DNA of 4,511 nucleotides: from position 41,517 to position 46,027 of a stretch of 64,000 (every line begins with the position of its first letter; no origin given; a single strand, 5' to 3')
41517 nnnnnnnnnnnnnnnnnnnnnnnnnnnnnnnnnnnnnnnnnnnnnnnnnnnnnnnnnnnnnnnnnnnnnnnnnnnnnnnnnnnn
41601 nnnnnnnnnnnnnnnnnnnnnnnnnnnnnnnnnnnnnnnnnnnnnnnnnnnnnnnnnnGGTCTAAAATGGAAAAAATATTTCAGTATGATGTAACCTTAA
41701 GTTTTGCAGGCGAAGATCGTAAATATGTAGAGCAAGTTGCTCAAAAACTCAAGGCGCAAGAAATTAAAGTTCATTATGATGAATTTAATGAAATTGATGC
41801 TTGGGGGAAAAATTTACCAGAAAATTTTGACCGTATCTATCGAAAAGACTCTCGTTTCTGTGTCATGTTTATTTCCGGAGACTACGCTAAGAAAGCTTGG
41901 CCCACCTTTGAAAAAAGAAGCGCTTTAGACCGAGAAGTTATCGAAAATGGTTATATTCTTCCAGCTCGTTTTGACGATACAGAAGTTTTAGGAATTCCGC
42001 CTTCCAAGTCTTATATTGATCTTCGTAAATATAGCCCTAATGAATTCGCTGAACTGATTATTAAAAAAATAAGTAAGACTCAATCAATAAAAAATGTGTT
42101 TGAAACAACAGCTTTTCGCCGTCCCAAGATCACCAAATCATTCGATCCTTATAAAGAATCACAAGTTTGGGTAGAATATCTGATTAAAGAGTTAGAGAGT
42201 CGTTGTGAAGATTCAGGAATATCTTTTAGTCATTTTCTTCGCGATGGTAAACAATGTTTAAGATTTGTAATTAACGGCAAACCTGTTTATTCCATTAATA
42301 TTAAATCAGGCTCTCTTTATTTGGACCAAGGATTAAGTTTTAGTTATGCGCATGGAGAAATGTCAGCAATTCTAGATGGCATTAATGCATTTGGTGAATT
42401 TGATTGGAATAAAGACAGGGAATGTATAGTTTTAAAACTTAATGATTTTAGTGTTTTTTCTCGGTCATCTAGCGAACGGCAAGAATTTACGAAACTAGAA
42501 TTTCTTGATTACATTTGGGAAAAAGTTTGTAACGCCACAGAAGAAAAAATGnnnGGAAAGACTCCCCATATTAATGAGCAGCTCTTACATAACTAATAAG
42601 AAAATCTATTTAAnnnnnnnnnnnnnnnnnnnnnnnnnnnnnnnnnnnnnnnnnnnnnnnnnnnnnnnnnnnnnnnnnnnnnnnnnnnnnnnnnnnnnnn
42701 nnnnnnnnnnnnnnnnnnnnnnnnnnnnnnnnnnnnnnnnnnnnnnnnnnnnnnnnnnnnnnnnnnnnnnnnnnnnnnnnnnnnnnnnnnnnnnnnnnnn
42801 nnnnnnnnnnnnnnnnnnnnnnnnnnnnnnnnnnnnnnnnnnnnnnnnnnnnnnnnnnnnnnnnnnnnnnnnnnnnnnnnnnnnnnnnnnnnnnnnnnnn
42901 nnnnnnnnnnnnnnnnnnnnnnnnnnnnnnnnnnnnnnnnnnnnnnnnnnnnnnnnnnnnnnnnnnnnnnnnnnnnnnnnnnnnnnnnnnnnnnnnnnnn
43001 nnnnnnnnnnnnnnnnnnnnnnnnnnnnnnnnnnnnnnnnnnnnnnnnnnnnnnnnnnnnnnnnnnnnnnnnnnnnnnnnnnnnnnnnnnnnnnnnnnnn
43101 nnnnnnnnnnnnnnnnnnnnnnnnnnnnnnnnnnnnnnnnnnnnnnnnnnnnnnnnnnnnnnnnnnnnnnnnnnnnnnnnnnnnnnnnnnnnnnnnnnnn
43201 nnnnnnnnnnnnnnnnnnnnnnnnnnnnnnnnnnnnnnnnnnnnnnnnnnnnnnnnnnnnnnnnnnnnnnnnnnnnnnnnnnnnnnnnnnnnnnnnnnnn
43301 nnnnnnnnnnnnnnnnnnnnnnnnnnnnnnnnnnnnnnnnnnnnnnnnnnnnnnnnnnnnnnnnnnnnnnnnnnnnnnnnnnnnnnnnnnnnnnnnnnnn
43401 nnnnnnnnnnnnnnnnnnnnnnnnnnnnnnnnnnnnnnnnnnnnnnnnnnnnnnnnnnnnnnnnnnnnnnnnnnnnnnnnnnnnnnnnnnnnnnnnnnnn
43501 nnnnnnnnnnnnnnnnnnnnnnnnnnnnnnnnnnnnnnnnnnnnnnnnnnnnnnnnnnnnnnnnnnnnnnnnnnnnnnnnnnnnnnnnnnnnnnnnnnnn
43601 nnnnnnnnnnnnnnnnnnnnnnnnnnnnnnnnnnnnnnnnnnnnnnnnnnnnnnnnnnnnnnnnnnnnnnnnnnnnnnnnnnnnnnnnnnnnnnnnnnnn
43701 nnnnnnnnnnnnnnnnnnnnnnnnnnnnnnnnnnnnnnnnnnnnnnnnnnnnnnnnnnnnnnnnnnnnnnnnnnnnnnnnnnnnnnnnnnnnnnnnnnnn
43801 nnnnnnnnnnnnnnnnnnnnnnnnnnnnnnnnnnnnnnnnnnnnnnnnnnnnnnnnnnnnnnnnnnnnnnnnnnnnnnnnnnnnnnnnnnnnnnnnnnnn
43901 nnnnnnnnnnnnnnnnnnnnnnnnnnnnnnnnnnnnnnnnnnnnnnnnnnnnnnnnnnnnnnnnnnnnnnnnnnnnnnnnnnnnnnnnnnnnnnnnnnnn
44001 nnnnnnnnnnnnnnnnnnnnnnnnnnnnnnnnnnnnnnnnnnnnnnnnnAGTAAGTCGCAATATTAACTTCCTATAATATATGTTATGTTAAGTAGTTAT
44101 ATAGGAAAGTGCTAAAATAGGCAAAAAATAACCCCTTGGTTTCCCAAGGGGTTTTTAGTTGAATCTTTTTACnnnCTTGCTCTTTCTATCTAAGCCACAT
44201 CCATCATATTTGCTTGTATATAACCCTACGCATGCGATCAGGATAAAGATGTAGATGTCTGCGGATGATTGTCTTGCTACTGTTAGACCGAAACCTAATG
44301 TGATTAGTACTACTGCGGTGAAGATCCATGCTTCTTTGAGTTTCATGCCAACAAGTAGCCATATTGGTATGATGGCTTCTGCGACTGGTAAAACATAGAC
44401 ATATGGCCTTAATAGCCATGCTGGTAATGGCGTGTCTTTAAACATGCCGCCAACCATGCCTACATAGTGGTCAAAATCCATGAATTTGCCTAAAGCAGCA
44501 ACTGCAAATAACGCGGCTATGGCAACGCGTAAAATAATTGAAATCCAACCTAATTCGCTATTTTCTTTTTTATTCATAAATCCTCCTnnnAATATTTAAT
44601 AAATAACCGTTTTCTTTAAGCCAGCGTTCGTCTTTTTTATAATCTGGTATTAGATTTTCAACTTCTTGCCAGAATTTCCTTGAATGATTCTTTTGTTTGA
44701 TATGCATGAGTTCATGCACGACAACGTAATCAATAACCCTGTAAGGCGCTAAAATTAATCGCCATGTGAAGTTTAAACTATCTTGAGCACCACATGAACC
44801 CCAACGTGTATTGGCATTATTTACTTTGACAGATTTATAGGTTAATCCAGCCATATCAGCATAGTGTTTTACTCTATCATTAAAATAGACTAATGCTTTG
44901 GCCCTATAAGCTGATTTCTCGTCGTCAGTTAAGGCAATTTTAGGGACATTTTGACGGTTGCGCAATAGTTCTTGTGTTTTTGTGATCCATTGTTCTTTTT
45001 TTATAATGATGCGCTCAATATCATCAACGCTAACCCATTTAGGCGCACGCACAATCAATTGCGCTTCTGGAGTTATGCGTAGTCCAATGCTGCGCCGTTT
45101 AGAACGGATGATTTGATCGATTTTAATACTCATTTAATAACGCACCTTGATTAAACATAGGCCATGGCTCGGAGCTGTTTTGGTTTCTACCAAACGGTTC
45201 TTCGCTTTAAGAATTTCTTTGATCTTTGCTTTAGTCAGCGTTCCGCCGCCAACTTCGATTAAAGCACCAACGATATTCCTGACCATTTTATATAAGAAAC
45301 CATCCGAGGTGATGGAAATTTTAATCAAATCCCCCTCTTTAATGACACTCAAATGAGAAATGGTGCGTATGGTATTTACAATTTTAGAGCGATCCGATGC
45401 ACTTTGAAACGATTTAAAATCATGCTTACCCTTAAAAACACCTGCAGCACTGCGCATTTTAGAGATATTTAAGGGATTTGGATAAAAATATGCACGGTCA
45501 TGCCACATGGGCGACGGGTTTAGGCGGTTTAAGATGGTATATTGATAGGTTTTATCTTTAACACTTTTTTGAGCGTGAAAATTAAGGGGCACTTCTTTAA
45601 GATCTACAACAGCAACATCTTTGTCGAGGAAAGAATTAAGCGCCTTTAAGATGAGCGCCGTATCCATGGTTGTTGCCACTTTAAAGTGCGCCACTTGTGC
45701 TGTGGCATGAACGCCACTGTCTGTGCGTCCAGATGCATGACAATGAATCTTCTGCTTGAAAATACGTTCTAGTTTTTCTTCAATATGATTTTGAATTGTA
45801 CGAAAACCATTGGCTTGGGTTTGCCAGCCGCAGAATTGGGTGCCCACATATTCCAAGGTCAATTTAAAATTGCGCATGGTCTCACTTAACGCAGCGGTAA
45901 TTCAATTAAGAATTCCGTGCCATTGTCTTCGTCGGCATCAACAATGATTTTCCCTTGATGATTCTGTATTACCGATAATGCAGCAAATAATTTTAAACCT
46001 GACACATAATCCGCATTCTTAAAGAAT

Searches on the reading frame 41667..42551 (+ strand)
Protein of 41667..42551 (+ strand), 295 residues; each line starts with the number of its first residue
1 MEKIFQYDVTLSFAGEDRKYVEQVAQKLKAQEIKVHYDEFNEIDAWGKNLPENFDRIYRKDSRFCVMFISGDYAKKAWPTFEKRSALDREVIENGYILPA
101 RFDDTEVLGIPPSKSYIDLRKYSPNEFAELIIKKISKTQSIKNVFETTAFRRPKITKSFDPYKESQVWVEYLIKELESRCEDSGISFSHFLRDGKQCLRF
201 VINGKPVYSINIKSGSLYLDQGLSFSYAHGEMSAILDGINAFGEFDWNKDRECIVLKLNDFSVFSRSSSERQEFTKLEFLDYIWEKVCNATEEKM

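Call 46: search_protein_families(library=pfam, proteins=[window:41667-42551:+], max_evalue=0.001)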
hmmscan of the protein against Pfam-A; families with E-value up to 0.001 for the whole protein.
window:41667-42551:+ (295 aa): 1 family
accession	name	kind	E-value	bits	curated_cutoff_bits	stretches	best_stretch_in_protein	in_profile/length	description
PF13676.11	TIR_2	-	1.6e-16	61.3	28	1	9-130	1-121/122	TIR domain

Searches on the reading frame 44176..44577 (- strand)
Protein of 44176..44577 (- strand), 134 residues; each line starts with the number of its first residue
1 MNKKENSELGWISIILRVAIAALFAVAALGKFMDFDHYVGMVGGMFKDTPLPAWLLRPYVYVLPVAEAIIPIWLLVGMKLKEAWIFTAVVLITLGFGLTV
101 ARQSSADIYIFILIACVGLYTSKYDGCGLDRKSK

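Call 46: search_protein_families(library=pfam, proteins=[window:44176-44577:-], max_evalue=0.001)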
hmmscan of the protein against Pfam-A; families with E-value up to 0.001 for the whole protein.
window:44176-44577:- (134 aa): 2 families
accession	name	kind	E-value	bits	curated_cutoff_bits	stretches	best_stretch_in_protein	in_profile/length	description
PF07291.16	MauE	-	1.6e-09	38.6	27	1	11-103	3-92/128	Methylamine utilisation protein MauE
PF07681.17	DoxX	-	0.00021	22.3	23.6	1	14-93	3-78/85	DoxX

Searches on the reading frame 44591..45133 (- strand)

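Call 46: search_protein_families(library=pfam, proteins=[window:44591-45133:-], max_evalue=0.001)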
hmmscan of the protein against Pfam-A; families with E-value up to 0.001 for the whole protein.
window:44591-45133:- (181 aa): 2 families
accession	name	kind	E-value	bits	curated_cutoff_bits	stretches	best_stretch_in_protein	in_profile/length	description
PF01863.23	YgjP-like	-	4.2e-46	158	26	2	74-175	106-207/207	YgjP-like, metallopeptidase domain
PF08325.16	WLM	-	8.1e-05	23.2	26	1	130-166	79-115/190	WLM domain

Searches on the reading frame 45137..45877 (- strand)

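Call 46: search_protein_families(library=pfam, proteins=[window:45137-45877:-], max_evalue=0.001)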
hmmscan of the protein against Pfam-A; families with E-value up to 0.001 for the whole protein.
window:45137-45877:- (247 aa): 1 family
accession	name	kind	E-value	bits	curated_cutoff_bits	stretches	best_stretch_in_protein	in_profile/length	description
PF01416.25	PseudoU_synth_1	-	1.1e-40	138.9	23.3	2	144-247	1-107/108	tRNA pseudouridine synthase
